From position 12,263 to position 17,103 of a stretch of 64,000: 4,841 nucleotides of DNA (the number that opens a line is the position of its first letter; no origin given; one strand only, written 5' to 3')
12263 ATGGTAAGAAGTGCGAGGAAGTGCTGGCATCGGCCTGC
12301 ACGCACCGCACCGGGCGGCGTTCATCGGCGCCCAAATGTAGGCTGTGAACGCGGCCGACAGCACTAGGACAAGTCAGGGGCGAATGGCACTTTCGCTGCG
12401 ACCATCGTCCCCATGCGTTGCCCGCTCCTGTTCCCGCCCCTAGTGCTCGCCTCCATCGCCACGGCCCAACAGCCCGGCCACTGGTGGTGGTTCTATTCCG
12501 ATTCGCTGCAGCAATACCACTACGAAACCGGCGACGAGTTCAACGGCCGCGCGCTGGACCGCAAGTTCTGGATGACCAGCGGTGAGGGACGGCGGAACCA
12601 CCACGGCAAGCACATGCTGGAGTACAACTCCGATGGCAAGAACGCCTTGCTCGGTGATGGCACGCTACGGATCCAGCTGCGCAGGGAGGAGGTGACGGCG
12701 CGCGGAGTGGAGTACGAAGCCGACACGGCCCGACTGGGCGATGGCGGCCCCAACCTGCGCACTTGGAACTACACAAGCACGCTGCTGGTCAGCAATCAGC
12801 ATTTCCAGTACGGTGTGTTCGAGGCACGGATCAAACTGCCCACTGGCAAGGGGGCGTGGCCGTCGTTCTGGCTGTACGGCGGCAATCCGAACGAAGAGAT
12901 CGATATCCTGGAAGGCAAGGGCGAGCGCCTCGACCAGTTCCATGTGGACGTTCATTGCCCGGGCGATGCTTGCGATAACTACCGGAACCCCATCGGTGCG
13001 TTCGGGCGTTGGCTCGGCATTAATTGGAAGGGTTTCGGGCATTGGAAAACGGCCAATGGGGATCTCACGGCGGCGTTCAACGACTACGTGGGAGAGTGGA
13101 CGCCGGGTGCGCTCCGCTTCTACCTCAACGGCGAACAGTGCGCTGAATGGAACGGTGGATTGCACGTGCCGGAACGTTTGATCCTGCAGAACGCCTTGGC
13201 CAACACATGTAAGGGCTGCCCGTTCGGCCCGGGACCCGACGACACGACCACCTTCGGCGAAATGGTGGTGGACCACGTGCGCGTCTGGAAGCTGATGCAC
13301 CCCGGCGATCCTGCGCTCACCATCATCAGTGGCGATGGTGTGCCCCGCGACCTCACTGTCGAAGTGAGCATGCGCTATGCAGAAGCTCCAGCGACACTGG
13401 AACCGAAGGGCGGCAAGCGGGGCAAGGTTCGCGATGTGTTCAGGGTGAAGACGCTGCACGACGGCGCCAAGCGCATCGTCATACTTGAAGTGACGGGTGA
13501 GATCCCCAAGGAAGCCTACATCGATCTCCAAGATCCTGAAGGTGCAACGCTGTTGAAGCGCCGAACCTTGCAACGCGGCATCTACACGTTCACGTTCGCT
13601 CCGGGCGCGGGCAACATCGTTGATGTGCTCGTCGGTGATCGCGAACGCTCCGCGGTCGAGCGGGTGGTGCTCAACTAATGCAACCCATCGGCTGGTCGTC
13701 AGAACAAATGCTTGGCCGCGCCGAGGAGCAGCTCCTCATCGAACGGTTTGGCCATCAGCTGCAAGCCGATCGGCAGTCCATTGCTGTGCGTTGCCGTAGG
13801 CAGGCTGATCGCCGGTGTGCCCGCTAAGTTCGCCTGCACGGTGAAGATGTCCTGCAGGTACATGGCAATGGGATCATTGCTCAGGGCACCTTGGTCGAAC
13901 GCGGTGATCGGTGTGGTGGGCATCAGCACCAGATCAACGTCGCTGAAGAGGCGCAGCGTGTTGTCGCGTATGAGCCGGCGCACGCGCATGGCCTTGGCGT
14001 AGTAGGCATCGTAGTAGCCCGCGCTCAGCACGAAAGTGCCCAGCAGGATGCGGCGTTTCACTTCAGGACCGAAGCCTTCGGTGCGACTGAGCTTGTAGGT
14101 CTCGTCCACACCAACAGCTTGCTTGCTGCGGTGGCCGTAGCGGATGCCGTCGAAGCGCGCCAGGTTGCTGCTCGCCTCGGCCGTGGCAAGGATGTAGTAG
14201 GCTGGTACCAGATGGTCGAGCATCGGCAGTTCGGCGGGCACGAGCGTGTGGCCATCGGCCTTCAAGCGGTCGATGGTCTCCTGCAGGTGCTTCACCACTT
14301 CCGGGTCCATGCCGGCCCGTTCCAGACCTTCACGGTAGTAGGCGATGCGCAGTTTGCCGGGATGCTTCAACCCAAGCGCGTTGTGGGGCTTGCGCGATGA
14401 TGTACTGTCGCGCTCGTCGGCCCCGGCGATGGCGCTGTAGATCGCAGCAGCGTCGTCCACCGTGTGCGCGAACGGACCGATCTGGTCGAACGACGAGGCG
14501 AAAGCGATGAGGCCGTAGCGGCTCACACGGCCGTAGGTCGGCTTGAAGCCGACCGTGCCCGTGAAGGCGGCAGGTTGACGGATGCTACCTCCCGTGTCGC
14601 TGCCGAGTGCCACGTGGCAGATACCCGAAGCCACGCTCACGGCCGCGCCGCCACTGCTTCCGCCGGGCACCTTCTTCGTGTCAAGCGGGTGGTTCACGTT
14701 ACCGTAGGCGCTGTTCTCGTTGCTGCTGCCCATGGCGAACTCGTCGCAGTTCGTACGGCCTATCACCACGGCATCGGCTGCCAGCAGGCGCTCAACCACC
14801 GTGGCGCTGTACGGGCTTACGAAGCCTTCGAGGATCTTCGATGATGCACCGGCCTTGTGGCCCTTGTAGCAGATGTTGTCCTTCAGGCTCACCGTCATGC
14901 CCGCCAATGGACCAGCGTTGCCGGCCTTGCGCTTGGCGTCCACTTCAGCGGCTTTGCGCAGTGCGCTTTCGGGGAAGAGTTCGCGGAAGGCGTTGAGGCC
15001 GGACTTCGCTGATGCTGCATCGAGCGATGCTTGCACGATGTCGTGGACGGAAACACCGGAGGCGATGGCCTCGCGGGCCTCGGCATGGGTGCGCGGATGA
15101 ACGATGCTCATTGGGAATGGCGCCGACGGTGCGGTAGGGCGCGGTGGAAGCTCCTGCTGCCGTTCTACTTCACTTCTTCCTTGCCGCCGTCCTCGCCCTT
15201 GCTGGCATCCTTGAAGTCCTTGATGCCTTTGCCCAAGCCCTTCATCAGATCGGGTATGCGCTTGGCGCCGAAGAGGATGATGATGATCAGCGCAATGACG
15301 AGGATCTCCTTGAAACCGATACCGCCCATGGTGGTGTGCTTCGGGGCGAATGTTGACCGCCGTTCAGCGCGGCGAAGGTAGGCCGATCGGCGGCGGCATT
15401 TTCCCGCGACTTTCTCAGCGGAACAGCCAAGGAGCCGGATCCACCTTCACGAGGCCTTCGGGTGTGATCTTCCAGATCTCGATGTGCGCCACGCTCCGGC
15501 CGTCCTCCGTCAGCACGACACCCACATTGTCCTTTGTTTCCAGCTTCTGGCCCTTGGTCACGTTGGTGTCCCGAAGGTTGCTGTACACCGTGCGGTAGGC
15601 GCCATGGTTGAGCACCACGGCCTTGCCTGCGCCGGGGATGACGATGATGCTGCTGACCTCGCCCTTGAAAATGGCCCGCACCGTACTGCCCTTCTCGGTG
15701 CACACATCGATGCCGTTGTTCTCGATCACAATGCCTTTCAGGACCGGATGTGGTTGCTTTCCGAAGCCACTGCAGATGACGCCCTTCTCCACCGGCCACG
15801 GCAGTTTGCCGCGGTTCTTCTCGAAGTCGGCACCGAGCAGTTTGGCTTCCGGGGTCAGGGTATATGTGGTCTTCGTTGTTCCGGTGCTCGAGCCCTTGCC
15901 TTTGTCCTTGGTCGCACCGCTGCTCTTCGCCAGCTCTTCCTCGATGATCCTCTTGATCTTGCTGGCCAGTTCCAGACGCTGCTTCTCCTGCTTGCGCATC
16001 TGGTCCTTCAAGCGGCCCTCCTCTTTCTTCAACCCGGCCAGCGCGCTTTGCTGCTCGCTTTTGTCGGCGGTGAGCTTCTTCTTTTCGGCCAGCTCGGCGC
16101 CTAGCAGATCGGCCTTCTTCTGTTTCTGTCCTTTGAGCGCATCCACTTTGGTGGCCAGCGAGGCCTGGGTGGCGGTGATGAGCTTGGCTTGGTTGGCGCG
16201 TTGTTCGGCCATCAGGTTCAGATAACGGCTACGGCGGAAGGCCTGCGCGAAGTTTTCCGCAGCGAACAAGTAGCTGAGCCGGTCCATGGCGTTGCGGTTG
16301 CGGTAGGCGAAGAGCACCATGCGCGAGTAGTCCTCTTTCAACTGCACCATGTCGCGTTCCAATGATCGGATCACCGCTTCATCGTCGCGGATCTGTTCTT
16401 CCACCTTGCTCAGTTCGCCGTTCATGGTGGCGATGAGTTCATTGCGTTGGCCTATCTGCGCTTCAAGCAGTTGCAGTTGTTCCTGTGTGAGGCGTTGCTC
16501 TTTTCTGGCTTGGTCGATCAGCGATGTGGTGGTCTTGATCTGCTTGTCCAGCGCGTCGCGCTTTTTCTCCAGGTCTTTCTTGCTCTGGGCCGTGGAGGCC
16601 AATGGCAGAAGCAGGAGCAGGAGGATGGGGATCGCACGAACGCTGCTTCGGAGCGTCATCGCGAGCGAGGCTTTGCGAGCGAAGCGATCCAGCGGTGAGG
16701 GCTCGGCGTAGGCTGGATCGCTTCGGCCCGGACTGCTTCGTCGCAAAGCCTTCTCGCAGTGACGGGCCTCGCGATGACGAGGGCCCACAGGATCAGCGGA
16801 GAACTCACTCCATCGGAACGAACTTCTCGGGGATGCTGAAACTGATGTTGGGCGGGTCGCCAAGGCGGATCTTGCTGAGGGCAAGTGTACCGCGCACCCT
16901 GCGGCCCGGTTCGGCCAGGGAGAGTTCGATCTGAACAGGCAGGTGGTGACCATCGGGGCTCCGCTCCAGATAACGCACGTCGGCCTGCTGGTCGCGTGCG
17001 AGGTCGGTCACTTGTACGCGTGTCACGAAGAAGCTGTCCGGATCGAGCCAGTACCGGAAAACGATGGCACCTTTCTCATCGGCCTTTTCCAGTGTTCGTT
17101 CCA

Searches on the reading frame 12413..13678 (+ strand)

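Call 20: search_protein_families(library=pfam, proteins=[window:12413-13678:+], max_evalue=0.001)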
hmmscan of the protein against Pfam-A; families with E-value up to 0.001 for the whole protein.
window:12413-13678:+ (421 aa): 1 family
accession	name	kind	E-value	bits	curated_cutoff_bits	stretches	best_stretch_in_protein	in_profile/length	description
PF00722.28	Glyco_hydro_16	-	8.8e-17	61.6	22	1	102-245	10-134/175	Glycosyl hydrolases family 16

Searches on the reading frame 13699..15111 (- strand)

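Call 20: search_protein_families(library=pfam, proteins=[window:13699-15111:-], max_evalue=0.001)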
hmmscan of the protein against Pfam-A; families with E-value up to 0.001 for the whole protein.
window:13699-15111:- (470 aa): 1 family
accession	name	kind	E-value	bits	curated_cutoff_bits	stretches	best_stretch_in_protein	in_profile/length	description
PF01425.27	Amidase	-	1.2e-148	496.4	27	1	24-463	1-445/445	Amidase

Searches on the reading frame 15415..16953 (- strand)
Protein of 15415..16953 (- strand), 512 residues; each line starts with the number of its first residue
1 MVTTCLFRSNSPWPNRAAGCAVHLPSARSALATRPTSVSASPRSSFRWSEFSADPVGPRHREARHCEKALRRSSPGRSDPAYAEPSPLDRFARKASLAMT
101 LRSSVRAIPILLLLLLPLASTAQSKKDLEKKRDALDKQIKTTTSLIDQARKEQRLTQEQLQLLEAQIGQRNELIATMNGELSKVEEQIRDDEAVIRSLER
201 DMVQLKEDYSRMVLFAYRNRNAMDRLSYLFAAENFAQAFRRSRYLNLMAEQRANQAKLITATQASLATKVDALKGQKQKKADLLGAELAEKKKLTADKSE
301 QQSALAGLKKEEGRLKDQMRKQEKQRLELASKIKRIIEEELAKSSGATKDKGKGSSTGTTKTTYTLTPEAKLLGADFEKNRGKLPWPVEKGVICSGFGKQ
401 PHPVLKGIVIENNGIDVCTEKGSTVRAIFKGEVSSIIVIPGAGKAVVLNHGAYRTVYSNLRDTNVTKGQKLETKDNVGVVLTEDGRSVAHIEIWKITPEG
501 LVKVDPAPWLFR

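Call 20: search_protein_families(library=pfam, proteins=[window:15415-16953:-], max_evalue=0.001)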
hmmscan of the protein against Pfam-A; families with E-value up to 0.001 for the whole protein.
window:15415-16953:- (512 aa): 1 family
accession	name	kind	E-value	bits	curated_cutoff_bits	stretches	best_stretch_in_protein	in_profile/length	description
PF01551.29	Peptidase_M23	-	1.1e-11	45.2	28.7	1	412-495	3-89/96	Peptidase family M23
